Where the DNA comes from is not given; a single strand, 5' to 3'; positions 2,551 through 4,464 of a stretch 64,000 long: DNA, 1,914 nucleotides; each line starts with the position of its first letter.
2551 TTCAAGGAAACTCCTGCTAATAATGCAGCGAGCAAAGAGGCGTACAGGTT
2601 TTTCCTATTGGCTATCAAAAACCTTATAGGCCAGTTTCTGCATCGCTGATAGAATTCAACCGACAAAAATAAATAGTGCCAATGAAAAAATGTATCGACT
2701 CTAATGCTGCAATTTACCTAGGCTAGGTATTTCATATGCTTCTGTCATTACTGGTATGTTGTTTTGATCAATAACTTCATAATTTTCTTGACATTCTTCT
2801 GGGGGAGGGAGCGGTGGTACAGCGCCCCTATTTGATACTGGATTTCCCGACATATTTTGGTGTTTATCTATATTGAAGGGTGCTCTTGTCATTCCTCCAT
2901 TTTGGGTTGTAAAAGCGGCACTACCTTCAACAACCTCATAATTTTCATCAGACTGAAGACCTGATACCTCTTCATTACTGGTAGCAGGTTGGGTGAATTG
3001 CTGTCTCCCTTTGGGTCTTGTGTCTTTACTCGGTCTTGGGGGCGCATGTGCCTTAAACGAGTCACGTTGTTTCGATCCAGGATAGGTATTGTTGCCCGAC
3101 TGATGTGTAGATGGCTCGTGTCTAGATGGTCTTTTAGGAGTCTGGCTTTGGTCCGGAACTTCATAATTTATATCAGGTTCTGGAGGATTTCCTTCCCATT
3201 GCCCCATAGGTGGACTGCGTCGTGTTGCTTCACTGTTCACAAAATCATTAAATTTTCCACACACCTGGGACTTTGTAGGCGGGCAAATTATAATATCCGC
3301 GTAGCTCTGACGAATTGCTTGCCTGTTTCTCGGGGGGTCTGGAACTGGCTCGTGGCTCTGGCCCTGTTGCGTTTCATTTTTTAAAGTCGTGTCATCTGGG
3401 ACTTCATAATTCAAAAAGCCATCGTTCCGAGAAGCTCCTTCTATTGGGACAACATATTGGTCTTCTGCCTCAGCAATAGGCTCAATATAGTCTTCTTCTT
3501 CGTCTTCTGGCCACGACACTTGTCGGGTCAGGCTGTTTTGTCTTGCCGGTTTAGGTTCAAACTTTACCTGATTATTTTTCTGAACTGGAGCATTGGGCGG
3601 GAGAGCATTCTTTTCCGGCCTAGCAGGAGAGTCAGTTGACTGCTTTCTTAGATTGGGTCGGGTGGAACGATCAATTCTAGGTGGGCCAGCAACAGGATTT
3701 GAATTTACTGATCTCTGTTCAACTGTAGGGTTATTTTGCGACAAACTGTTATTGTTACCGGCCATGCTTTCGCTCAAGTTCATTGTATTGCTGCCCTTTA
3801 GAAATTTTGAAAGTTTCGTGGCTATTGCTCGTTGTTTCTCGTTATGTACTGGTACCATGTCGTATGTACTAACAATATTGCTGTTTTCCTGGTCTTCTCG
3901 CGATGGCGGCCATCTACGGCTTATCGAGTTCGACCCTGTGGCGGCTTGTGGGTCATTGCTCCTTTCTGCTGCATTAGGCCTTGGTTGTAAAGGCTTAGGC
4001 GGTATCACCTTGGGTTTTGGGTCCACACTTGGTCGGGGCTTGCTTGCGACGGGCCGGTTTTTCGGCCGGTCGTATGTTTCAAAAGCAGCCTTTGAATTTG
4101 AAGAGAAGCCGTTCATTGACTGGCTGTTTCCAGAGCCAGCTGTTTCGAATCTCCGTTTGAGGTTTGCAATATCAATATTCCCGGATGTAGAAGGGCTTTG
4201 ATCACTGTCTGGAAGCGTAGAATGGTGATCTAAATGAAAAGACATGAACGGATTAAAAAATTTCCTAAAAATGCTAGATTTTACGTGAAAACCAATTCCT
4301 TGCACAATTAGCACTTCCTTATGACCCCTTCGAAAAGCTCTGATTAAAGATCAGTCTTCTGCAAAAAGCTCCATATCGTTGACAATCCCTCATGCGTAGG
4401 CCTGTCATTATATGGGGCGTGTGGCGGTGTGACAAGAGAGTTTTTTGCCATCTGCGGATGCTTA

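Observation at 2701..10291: Gene encoding a long disordered tail studded with YxxP-type tyrosine motifs (Cas-family or docking-protein-like)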

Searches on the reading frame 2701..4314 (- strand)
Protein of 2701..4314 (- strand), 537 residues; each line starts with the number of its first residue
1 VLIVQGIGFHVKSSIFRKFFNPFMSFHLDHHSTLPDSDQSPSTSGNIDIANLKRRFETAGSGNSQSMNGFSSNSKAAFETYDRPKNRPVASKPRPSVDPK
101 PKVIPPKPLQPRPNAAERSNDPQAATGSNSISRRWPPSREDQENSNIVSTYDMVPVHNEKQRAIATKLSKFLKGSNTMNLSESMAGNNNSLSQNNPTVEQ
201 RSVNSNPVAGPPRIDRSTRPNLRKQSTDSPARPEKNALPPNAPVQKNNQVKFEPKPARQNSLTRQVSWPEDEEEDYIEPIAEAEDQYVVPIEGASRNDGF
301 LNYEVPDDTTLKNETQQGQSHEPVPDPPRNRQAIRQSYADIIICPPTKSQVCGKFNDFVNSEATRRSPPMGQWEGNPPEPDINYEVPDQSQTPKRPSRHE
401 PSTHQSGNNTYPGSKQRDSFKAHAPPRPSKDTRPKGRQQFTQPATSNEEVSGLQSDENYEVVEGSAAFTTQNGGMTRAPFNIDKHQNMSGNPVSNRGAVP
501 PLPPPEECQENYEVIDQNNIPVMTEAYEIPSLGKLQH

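Call 3: search_protein_families(library=pfam, proteins=[window:2701-4314:-], max_evalue=10)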
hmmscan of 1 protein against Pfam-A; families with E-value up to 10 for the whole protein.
window:2701-4314:- (537 aa): 1 family
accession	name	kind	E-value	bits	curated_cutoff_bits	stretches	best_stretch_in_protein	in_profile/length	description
PF09600.15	Cyd_oper_YbgE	-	0.12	13.2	25.2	1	2-26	45-69/79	Cyd operon protein YbgE (Cyd_oper_YbgE)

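Call 6: find_homologous_proteins(query=window:2704-4227:-, max_evalue=0.01)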
Query window:2704-4227:- (508 aa): 1 proteins with E <= 0.01 among 6644 candidates.
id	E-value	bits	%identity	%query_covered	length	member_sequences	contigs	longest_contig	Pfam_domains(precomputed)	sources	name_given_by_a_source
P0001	1.4e-280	950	87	100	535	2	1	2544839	-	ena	-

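Call 8: find_encoding_contigs(protein=P0001, flank=10000, max_places=4)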
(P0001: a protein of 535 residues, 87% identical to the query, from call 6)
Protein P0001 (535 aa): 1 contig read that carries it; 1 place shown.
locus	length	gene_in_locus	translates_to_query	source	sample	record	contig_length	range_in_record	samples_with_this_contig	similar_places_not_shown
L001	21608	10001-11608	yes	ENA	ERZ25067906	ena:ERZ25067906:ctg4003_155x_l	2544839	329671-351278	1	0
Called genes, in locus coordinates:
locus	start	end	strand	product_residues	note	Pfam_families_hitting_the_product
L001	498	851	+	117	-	PF00089:Trypsin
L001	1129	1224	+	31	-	-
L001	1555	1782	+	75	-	-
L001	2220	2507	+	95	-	PF00089:Trypsin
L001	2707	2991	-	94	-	-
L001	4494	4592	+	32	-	-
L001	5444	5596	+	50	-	-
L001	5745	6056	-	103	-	-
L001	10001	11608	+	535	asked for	-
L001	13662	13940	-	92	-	-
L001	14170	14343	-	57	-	-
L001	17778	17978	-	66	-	-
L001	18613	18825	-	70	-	-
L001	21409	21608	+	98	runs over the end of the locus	-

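Call 23: search_protein_representatives(protein=window:2704-4227:-)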
Query: 508 residues. Proteins with E-value up to 0.001 (for the whole library): 1; up to 1e-10: 1; up to 1e-30: 1. The best 1 are listed.
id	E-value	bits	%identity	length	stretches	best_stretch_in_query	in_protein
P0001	4.3e-281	949.9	87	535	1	1-508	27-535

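Call 88: predict_structure(alignment_id=A1)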
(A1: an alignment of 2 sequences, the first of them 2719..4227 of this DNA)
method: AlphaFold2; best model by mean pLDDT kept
length: 503 residues; sequences in the alignment: 2
mean_pLDDT: 42.8   pTM: 0.15
mean pLDDT of the five models: 42.8, 41.2, 40.0, 37.9, 31.7
residues with pLDDT >= 90: 0; 70-90: 0; 50-70: 80; < 50: 423
segments of 3 or more residues with pLDDT < 50: 1-18, 29-55, 57-66, 84-110, 115-129, 145-177, 179-182, 184-187, 189-200, 202-209, 212-220, 222-240, 247-344, 354-359, 362-389, 391-394, 411-462, 464-469, 478-488, 490-503
pLDDT, mean of each block of 10 residues (from residue 1): 39 45 51 43 41 41 48 65 50 40 43 46 45 51 45 38 33 39 46 43 44 43 45 40 49 42 38 39 35 42 37 37 36 40 45 48 44 39 42 50 50 41 38 35 35 39 43 53 41 38 36
secondary structure, 60 per line:
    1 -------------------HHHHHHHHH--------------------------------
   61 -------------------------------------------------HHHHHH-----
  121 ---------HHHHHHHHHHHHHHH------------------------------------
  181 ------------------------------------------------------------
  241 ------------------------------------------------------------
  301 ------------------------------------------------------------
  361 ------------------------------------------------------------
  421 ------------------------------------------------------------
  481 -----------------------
elements in order: H20-28 H110-115 H130-144
